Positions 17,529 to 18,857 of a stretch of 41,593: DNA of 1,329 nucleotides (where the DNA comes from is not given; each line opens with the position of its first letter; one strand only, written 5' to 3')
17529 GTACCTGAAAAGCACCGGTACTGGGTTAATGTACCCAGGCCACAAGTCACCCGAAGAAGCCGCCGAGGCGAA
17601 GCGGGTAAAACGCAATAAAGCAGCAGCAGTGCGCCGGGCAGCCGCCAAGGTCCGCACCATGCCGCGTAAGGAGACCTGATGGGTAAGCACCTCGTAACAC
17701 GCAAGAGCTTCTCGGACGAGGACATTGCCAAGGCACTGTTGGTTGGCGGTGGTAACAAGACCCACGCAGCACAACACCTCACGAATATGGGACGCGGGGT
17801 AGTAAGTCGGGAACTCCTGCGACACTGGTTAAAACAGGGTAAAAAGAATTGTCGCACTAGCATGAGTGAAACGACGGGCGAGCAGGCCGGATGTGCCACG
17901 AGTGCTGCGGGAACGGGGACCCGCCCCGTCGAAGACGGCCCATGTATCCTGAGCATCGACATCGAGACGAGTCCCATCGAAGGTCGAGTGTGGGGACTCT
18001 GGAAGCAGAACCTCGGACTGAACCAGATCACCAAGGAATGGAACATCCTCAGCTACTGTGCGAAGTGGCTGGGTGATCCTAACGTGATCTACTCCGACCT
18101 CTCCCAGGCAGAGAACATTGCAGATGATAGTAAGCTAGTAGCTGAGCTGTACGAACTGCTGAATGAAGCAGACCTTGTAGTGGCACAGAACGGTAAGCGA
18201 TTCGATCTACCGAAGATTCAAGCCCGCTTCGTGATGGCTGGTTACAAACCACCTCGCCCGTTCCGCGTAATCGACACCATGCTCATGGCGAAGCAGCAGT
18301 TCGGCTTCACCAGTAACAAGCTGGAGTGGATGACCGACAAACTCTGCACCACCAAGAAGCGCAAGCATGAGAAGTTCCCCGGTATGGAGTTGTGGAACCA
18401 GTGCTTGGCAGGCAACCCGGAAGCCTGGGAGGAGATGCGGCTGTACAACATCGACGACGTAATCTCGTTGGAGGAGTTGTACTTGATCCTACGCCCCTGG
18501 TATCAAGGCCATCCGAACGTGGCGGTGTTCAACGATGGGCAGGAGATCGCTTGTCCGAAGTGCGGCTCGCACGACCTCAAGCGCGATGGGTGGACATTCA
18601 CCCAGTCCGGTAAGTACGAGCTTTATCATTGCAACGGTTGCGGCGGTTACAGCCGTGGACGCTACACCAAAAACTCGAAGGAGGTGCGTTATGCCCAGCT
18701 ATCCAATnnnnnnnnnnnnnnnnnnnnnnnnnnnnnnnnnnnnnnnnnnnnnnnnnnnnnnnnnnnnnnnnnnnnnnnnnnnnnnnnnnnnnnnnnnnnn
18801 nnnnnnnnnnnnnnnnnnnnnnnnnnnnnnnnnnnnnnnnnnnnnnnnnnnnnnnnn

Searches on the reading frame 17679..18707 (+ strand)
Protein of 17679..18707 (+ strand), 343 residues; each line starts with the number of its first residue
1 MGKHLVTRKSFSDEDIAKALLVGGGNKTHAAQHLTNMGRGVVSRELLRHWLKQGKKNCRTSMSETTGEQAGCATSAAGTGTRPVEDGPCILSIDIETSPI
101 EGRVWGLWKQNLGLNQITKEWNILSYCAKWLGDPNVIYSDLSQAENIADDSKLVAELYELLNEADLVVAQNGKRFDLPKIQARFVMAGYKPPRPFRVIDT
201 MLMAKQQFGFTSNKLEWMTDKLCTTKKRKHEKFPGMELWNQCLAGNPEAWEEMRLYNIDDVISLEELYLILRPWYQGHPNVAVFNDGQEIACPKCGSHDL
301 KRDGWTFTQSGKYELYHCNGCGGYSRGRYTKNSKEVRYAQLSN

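Call 62: search_protein_families(library=phrogs, proteins=[window:17679-18707:+], max_evalue=0.001)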
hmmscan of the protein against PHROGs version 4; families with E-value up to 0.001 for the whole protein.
window:17679-18707:+ (343 aa): 3 families
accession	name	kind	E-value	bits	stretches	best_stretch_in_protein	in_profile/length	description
phrog_403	-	DNA, RNA and nucleotide metabolism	7.8e-115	384.2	1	35-343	16-319/321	DNA polymerase exonuclease subunit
phrog_17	-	DNA, RNA and nucleotide metabolism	2.2e-12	46.8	1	85-278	667-831/1445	DNA polymerase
phrog_192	-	DNA, RNA and nucleotide metabolism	3.2e-05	24.4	1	140-223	166-245/397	DNA polymerase exonuclease subunit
